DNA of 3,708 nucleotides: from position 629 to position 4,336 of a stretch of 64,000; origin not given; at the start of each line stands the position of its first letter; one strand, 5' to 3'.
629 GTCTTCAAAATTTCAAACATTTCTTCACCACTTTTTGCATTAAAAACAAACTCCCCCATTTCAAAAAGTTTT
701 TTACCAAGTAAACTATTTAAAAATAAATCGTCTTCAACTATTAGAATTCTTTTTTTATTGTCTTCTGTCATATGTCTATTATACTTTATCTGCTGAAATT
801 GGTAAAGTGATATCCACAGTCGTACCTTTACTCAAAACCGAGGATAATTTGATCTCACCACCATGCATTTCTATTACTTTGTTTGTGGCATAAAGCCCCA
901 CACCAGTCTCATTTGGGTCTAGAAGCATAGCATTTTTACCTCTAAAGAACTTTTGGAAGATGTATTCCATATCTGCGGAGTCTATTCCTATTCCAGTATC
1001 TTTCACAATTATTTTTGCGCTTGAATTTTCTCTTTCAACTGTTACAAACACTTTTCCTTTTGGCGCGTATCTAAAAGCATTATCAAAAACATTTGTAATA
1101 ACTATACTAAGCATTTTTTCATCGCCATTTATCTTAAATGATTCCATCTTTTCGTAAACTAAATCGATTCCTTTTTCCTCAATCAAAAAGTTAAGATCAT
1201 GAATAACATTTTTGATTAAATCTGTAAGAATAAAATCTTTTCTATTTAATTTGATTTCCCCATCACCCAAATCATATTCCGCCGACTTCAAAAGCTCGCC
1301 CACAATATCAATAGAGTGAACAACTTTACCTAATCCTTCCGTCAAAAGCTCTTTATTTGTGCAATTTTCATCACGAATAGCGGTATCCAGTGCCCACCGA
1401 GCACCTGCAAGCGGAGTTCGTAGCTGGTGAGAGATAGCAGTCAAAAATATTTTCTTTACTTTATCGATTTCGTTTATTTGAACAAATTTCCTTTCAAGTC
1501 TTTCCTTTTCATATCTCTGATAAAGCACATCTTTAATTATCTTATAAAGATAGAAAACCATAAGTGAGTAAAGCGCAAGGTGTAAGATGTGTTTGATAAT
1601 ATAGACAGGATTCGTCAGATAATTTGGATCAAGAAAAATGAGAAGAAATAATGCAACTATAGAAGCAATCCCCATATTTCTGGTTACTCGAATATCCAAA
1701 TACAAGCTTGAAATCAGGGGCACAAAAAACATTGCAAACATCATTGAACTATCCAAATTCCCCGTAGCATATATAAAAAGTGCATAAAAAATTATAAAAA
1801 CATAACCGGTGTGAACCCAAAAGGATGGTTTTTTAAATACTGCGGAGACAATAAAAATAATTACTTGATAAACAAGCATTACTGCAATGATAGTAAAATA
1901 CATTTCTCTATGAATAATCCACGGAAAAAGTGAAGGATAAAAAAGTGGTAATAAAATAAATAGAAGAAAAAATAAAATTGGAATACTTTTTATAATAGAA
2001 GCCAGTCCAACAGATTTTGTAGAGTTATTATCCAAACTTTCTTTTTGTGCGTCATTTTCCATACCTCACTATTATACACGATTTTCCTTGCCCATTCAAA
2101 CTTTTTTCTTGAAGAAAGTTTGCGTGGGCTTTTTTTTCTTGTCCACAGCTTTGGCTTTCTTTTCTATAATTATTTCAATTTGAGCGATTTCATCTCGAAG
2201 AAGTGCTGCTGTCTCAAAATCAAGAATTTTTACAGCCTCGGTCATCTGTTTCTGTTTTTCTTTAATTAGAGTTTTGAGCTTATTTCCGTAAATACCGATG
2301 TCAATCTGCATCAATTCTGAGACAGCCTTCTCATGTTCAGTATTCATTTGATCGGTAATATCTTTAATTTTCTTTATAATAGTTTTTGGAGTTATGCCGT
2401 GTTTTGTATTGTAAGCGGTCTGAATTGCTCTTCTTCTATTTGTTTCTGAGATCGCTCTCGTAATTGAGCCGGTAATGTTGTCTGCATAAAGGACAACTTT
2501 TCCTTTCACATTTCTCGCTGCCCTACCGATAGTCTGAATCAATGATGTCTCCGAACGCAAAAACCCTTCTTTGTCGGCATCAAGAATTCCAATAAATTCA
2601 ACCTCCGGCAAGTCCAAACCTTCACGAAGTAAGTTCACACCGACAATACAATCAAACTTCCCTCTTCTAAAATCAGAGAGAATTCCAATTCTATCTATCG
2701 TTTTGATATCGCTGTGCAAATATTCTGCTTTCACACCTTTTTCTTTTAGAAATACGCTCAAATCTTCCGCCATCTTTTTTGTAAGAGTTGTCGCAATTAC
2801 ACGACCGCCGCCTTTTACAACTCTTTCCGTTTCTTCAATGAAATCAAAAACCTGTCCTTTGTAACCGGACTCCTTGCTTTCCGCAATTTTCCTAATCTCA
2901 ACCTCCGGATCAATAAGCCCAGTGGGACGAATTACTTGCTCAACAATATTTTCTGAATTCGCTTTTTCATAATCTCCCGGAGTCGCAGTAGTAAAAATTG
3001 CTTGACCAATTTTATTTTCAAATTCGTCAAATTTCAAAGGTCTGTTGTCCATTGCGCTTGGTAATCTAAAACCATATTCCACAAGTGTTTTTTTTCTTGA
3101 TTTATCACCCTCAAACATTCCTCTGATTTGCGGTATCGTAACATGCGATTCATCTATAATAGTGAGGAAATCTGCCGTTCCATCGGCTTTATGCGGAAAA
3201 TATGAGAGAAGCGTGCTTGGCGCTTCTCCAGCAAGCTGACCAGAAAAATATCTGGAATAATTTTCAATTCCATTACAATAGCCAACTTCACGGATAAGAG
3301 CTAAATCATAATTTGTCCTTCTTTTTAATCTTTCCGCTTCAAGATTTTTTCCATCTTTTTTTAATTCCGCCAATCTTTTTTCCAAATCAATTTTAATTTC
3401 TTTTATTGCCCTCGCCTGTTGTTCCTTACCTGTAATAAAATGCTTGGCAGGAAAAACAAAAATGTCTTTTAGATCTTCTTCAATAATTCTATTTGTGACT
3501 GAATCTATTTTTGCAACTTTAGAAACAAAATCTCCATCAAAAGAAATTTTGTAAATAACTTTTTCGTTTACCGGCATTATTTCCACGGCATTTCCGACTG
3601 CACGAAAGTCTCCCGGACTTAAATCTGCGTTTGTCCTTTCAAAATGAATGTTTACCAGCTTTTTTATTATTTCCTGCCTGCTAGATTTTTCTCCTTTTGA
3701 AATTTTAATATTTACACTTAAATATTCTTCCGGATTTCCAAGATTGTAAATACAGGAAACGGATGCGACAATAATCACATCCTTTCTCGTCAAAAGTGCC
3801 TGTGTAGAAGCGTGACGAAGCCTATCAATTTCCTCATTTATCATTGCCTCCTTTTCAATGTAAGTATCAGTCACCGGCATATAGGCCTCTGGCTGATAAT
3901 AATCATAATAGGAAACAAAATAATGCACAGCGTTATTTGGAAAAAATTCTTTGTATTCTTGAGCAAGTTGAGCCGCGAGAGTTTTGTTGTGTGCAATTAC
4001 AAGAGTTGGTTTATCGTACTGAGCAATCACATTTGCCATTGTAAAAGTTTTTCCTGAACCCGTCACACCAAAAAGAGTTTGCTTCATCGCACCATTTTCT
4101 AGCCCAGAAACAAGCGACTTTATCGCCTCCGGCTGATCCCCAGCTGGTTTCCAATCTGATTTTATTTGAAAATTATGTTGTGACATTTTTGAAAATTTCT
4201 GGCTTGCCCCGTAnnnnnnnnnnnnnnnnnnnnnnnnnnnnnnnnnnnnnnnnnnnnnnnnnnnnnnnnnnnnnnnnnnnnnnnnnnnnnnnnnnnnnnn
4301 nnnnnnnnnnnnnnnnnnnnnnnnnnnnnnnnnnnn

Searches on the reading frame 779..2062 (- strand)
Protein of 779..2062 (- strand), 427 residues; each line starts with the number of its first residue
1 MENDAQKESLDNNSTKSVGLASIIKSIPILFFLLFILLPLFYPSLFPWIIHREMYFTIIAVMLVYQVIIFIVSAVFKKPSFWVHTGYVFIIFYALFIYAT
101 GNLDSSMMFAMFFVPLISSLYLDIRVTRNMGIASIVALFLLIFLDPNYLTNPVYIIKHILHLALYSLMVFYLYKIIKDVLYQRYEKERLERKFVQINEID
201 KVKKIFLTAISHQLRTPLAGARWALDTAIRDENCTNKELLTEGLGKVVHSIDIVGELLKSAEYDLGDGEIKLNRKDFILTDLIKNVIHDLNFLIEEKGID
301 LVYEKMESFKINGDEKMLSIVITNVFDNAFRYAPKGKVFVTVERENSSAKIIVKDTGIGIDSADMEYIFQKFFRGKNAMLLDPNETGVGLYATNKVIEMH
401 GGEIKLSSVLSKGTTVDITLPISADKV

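Call 10: search_protein_families(library=pfam, proteins=[window:779-2062:-], max_evalue=0.01)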
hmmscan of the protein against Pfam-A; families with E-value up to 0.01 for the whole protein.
window:779-2062:- (427 aa): 2 families
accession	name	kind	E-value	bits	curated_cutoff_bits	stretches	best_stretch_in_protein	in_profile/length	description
PF02518.31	HATPase_c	-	1.9e-22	80.2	26.4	1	313-422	1-109/111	Histidine kinase-, DNA gyrase B-, and HSP90-like ATPase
PF00512.31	HisKA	-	5.1e-06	26.9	26.9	1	204-252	3-48/66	His Kinase A (phospho-acceptor) domain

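Call 79: find_encoding_contigs(protein=window:779-2062:-, flank=10000, max_places=2)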
Protein window:779-2062:- (427 aa): 17 contigs read that carry it; 2 places shown.
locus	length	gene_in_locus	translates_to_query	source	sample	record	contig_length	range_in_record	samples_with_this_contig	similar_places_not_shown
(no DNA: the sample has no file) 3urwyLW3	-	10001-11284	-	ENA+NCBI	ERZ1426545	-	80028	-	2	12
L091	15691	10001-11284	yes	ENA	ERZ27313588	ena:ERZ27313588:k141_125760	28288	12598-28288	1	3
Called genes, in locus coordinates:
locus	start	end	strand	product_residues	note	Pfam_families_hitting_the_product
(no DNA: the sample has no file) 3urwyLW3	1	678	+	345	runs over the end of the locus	PF04545:Sigma70_r4, PF05066:HARE-HTH (faint)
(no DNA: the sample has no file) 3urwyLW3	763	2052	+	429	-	PF26449:DUF8128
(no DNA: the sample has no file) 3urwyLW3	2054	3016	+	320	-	PF02618:YceG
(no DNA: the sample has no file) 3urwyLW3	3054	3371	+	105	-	PF00829:Ribosomal_L21p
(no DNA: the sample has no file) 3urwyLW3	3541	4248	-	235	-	PF18306:LDcluster4, PF03641:Lysine_decarbox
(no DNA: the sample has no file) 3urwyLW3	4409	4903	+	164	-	PF00254:FKBP_C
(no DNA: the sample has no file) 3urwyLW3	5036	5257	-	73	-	-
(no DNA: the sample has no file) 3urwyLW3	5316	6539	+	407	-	PF01702:TGT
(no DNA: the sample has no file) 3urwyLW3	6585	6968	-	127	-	-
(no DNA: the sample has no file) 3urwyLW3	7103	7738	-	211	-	-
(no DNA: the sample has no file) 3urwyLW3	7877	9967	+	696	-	PF04851:ResIII, PF17757:UvrB_inter, PF27431:UvrB_3rd, PF00271:Helicase_C, PF12344:UvrB, PF02151:UVR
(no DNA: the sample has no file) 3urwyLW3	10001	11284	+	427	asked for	PF00512:HisKA (weak), PF02518:HATPase_c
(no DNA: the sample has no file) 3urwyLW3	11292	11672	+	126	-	PF00072:Response_reg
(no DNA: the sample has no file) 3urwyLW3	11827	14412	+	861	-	PF00005:ABC_tran (faint), PF02463:SMC_N (faint), PF13175:AAA_15 (faint), PF13191:AAA_16 (faint), PF13555:AAA_29 (faint), PF20703:nSTAND1 (faint), PF20720:nSTAND3 (faint), PF17760:UvrA_inter, +2 more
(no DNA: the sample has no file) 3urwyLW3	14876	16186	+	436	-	PF27096:UvrC_M, PF02151:UVR (weak), PF08459:UvrC_RNaseH_dom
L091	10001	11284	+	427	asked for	PF00512:HisKA (weak), PF02518:HATPase_c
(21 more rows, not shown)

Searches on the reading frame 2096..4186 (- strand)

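Call 10: search_protein_families(library=pfam, proteins=[window:2096-4186:-], max_evalue=0.01)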
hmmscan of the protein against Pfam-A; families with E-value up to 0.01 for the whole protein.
window:2096-4186:- (696 aa): 8 families
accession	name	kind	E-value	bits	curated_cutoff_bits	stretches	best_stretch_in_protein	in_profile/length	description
PF12344.14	UvrB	-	4.2e-22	78.2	27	1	566-608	1-43/43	Ultra-violet resistance protein B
PF17757.6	UvrB_inter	-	2.5e-20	72.8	22.9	1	160-250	1-91/91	UvrB interaction domain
PF00271.37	Helicase_C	-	2e-19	70.3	23.5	1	457-559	12-109/110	Helicase conserved C-terminal domain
PF04851.21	ResIII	-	8.8e-13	48.9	22.5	1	17-93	7-84/164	Type III restriction enzyme, res subunit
PF02151.25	UVR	-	1.6e-07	31.3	21.5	1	638-671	1-34/36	UvrB/uvrC motif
PF13604.12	AAA_30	-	0.00012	22.3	27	1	18-91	6-77/191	AAA domain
PF00225.29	Kinesin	-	0.0013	18.2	29.3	1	38-100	80-137/327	Kinesin motor domain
PF13401.12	AAA_22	-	0.0039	17.9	27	0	37-136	9-84/130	AAA domain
